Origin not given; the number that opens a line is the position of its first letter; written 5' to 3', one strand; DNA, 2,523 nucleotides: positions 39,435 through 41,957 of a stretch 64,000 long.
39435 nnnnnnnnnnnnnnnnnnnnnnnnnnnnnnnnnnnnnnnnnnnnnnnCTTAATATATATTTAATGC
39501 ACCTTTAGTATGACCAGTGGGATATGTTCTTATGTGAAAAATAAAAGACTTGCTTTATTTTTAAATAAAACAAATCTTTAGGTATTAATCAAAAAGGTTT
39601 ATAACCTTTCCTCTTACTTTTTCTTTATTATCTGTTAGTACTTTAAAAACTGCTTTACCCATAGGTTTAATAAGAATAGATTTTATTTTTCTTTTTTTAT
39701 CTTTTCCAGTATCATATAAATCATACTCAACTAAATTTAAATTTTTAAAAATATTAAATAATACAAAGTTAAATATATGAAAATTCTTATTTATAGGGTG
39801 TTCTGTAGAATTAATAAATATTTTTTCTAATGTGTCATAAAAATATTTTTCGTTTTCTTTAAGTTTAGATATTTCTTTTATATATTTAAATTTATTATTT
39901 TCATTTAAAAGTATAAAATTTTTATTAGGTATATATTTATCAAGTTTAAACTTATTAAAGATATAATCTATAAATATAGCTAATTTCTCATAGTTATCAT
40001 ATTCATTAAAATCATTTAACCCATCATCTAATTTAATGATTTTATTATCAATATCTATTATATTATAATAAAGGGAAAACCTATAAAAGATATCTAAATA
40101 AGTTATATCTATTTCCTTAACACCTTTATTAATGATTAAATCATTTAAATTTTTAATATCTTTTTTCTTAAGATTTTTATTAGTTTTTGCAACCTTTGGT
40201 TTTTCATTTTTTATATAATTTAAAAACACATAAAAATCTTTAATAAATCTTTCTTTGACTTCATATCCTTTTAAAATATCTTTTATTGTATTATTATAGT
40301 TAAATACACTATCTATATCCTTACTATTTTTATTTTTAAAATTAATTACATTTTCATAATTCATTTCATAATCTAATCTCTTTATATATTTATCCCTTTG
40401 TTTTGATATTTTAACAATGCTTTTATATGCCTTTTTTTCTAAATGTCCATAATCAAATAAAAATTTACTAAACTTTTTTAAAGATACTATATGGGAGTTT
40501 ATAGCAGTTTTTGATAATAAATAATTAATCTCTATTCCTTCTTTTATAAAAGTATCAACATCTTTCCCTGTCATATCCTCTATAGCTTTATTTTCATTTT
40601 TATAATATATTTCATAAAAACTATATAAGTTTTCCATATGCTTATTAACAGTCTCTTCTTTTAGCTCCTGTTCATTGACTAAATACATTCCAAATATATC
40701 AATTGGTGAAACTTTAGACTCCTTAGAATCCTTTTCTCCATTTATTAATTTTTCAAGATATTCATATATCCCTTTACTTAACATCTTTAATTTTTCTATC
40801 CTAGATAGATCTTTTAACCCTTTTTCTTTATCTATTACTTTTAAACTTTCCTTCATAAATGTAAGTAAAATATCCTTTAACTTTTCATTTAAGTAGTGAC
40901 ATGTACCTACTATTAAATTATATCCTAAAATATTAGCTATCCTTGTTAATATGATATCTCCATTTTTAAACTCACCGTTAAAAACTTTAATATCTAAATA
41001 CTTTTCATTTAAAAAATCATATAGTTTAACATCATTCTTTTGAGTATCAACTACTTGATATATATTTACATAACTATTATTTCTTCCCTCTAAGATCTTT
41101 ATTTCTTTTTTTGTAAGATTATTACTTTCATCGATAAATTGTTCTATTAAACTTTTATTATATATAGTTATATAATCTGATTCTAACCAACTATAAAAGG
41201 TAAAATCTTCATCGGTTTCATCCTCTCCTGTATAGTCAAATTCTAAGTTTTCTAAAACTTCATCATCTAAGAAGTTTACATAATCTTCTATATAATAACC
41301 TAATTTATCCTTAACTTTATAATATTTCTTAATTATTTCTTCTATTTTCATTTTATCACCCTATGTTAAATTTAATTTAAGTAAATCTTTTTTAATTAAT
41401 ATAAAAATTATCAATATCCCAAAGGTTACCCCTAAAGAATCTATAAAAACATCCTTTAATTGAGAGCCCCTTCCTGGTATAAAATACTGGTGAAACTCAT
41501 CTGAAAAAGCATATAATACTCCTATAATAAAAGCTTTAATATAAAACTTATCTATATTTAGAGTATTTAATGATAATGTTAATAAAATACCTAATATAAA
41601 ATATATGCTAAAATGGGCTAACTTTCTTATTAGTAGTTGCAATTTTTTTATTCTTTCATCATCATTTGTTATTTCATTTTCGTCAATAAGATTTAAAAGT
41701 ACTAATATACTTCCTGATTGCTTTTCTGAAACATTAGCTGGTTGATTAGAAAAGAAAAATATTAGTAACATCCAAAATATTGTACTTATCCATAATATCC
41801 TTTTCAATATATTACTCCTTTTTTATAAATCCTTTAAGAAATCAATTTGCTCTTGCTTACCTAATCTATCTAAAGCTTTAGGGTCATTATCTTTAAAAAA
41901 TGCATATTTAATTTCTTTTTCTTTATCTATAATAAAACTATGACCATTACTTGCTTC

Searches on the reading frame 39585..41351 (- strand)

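Call 3: search_protein_families(library=pfam, proteins=[window:39585-41351:-], max_evalue=0.01)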
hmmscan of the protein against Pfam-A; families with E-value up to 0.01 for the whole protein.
window:39585-41351:- (588 aa): 1 family
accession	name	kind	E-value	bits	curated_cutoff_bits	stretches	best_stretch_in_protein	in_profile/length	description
PF02899.23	Phage_int_SAM_1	-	4.2e-05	24.2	22.3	1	218-299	2-80/83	Phage integrase, N-terminal SAM-like domain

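Call 4: search_protein_families(library=padloc, proteins=[window:39585-41351:-], max_evalue=0.01)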
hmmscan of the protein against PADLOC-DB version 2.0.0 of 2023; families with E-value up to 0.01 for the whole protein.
window:39585-41351:- (588 aa): 0 families

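Call 5: search_protein_families(library=ncbifam, proteins=[window:39585-41351:-], max_evalue=0.01)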
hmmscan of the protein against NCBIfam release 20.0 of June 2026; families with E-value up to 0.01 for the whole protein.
window:39585-41351:- (588 aa): 3 families
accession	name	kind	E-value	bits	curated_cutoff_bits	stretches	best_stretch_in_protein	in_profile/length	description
TIGR02224.1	recomb_XerC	equivalog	4.4e-06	26.3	335.15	1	220-321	3-102/295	tyrosine recombinase XerC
TIGR02225.1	recomb_XerD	equivalog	0.00011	21.6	329.6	1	220-314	3-93/290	site-specific tyrosine recombinase XerD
NF001399.0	PRK00283.1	subfamily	0.001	18.4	279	1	215-322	7-110/300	tyrosine recombinase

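Call 32: search_protein_families(library=phrogs, proteins=[window:39585-41351:-], max_evalue=0.001)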
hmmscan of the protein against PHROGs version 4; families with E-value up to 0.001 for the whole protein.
window:39585-41351:- (588 aa): 0 families

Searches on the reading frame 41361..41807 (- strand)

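Call 3: search_protein_families(library=pfam, proteins=[window:41361-41807:-], max_evalue=0.01)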
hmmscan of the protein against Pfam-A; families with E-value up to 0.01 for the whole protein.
window:41361-41807:- (148 aa): 1 family
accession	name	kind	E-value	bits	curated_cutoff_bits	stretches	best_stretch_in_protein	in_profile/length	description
PF04892.17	VanZ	-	9.6e-25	88.1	30.1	1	6-137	2-125/126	VanZ like family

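Call 4: search_protein_families(library=padloc, proteins=[window:41361-41807:-], max_evalue=0.01)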
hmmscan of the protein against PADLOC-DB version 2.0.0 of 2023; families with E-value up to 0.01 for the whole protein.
window:41361-41807:- (148 aa): 0 families

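Call 5: search_protein_families(library=ncbifam, proteins=[window:41361-41807:-], max_evalue=0.01)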
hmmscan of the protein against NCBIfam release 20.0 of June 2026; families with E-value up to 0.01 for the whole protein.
window:41361-41807:- (148 aa): 1 family
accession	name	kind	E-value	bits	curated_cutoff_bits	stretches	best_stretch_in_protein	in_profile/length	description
NF037970.1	vanZ_1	subfamily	3.2e-30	105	20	1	12-127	1-109/109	VanZ family protein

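Call 32: search_protein_families(library=phrogs, proteins=[window:41361-41807:-], max_evalue=0.001)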
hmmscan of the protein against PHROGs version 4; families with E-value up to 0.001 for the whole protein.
window:41361-41807:- (148 aa): 0 families
